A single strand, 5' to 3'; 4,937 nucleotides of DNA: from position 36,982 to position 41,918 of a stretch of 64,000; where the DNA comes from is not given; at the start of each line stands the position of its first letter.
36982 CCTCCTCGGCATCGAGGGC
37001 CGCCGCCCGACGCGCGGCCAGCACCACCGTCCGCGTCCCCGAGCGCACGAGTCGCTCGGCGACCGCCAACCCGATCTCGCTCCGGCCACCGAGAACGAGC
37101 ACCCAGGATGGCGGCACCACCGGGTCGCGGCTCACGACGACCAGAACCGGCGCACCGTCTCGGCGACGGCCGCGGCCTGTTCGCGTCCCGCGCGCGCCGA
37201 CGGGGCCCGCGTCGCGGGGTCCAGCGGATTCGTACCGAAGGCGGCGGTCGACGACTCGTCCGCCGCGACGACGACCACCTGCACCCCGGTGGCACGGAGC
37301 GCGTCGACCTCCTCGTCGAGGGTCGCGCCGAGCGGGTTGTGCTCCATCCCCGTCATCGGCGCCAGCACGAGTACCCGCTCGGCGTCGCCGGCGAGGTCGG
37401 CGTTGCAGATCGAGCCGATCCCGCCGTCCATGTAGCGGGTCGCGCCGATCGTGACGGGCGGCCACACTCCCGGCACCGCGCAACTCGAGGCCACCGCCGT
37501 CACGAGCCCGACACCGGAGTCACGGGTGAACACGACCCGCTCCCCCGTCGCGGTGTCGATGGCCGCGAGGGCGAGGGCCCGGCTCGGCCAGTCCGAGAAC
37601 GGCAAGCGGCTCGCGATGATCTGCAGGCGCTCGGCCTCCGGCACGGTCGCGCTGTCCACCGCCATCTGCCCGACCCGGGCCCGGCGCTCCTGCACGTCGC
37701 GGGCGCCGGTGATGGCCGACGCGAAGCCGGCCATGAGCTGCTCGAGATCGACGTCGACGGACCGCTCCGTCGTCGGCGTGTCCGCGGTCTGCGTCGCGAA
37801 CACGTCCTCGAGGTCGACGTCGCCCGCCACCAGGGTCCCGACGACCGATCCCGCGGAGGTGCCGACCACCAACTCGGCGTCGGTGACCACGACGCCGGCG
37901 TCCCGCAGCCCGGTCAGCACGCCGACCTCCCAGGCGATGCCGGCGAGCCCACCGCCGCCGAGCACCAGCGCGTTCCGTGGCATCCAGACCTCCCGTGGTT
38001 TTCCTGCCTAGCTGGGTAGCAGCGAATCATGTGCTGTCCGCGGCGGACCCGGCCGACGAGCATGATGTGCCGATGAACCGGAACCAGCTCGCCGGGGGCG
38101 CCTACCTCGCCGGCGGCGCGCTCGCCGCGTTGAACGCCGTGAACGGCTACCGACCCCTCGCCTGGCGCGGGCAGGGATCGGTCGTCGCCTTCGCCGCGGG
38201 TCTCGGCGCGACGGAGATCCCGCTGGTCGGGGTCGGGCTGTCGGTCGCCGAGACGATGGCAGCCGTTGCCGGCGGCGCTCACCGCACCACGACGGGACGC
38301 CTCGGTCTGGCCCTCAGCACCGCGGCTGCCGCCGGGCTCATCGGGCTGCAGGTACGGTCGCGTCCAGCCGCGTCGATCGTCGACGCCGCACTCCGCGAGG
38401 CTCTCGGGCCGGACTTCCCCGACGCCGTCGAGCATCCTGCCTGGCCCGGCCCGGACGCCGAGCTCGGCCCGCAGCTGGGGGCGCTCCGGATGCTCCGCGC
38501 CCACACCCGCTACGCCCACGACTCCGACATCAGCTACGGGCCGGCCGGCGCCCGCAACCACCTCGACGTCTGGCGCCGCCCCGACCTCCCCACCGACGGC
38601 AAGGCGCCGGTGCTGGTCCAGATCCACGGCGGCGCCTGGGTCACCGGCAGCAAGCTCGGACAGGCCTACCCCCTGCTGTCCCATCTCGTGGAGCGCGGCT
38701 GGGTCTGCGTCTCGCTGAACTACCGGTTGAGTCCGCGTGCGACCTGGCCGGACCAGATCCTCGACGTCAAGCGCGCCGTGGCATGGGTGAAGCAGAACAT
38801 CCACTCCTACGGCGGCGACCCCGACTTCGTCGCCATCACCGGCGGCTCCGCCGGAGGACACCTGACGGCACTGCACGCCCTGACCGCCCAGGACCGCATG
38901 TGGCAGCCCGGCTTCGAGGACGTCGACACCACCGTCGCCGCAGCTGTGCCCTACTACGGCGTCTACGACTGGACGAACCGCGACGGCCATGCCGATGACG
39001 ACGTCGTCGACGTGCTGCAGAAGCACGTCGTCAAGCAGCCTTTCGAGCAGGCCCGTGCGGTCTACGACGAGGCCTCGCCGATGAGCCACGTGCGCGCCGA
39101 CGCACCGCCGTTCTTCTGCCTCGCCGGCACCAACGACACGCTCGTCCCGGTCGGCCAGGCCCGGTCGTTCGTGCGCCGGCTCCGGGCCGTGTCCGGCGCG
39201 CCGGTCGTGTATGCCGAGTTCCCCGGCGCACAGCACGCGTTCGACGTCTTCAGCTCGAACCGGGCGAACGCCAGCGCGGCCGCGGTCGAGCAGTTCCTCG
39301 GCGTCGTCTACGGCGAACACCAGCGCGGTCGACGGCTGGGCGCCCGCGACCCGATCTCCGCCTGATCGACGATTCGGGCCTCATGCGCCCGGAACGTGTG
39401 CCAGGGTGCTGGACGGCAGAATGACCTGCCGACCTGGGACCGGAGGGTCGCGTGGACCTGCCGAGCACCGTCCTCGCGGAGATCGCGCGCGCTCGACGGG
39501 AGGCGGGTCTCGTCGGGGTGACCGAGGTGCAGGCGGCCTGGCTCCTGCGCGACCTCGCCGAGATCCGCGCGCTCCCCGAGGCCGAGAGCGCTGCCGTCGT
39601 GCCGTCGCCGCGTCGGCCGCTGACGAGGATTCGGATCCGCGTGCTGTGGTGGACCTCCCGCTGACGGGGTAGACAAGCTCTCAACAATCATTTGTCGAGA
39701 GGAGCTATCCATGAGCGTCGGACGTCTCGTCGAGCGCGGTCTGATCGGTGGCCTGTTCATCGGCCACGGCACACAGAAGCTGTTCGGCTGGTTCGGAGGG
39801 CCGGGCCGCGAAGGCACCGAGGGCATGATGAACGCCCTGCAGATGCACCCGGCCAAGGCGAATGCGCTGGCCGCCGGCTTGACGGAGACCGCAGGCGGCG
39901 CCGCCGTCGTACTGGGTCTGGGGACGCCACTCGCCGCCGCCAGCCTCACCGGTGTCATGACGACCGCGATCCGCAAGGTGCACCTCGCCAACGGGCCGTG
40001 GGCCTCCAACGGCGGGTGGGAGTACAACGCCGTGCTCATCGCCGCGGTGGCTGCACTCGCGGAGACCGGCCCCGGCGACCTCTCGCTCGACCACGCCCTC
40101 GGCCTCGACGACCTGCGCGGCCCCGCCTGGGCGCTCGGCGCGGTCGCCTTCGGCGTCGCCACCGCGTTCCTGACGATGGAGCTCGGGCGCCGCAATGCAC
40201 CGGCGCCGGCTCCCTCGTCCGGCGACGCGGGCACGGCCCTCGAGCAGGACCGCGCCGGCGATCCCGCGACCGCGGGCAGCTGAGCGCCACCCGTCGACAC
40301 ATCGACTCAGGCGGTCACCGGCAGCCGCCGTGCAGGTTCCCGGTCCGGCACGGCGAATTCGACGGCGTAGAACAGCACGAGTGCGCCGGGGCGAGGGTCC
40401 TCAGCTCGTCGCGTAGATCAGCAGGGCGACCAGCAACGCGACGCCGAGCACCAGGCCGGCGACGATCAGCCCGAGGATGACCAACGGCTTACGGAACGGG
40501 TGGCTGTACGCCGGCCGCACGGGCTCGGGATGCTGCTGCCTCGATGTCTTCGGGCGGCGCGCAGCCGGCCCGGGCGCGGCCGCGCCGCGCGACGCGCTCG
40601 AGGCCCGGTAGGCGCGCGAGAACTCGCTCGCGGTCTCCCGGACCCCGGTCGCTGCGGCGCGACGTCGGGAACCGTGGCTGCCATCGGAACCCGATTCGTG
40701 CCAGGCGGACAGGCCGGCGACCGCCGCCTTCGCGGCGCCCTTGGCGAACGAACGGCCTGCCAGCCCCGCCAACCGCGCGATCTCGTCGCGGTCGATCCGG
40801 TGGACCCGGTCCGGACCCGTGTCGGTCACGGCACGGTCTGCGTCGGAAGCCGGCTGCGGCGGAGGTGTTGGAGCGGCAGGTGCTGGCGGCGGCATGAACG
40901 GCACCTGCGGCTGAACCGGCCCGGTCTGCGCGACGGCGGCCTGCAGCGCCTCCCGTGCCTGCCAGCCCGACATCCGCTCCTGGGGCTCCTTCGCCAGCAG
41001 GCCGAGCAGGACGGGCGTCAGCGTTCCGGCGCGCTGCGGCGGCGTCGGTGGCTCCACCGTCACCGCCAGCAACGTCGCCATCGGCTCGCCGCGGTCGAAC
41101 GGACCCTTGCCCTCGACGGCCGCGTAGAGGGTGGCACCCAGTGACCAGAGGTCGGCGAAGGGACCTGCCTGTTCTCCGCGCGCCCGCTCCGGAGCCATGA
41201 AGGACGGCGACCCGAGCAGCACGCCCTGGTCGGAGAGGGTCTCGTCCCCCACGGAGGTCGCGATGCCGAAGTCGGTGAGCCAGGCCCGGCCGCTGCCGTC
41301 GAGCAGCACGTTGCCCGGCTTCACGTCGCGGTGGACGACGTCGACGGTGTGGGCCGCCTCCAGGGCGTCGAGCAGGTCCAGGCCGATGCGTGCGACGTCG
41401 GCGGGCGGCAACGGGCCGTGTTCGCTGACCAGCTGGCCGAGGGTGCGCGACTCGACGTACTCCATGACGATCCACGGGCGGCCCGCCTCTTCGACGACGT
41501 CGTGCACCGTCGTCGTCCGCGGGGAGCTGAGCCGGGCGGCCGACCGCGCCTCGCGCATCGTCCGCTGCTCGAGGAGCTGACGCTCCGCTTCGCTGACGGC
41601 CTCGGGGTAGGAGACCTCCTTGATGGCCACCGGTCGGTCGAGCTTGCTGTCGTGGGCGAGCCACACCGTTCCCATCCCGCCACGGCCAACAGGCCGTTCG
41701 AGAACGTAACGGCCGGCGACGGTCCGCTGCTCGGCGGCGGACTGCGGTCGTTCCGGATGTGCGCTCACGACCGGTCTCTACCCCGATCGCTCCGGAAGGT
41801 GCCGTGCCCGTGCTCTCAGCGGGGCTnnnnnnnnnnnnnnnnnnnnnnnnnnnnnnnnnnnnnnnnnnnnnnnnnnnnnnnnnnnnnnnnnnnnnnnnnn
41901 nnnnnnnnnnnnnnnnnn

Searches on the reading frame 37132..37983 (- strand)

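Call 53: search_protein_families(library=pfam, proteins=[window:37132-37983:-], max_evalue=0.00001)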
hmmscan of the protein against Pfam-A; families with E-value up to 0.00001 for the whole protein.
window:37132-37983:- (283 aa): 1 family
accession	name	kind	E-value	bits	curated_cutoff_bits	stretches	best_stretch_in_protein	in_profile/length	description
PF01734.28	Patatin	-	8.7e-19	68.9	27.7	1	6-196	1-188/191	Patatin-like phospholipase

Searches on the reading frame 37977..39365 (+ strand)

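Call 53: search_protein_families(library=pfam, proteins=[window:37977-39365:+], max_evalue=0.00001)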
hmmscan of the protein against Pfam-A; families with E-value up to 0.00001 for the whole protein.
window:37977-39365:+ (462 aa): 4 families
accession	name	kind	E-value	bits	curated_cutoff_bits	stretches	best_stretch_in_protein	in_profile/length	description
PF20434.5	BD-FAE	-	3.9e-46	157.7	26.8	1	207-402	10-215/215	BD-FAE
PF07859.19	Abhydrolase_3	-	5.3e-25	88.8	25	1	213-422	1-208/210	alpha/beta hydrolase fold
PF00135.34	COesterase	-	1e-17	64.8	27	1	196-305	88-205/515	Carboxylesterase family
PF00326.27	Peptidase_S9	-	1.6e-16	60.9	22.6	1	267-437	48-202/213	Prolyl oligopeptidase family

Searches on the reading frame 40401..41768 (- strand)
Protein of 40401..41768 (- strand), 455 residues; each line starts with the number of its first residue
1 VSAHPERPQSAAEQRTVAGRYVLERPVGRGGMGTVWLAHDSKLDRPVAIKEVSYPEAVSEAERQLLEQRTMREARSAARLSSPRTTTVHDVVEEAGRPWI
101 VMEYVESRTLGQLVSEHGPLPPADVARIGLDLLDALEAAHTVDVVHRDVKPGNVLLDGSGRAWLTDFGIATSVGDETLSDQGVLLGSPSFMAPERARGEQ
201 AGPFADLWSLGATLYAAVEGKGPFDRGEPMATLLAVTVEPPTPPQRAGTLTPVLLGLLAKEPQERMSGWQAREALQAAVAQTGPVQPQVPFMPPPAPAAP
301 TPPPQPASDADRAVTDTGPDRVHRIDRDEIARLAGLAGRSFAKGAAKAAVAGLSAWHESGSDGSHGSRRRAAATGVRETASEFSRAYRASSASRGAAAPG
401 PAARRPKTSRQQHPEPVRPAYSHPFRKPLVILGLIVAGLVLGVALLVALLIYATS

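Call 53: search_protein_families(library=pfam, proteins=[window:40401-41768:-], max_evalue=0.00001)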
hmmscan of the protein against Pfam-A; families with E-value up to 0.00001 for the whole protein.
window:40401-41768:- (455 aa): 2 families
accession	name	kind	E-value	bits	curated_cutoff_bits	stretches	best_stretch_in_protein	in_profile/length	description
PF00069.31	Pkinase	-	4.7e-43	147.9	31.7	1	21-276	1-259/263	Protein kinase domain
PF07714.23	PK_Tyr_Ser-Thr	-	1.4e-21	77.5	23.1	1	23-267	3-250/258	Protein tyrosine and serine/threonine kinase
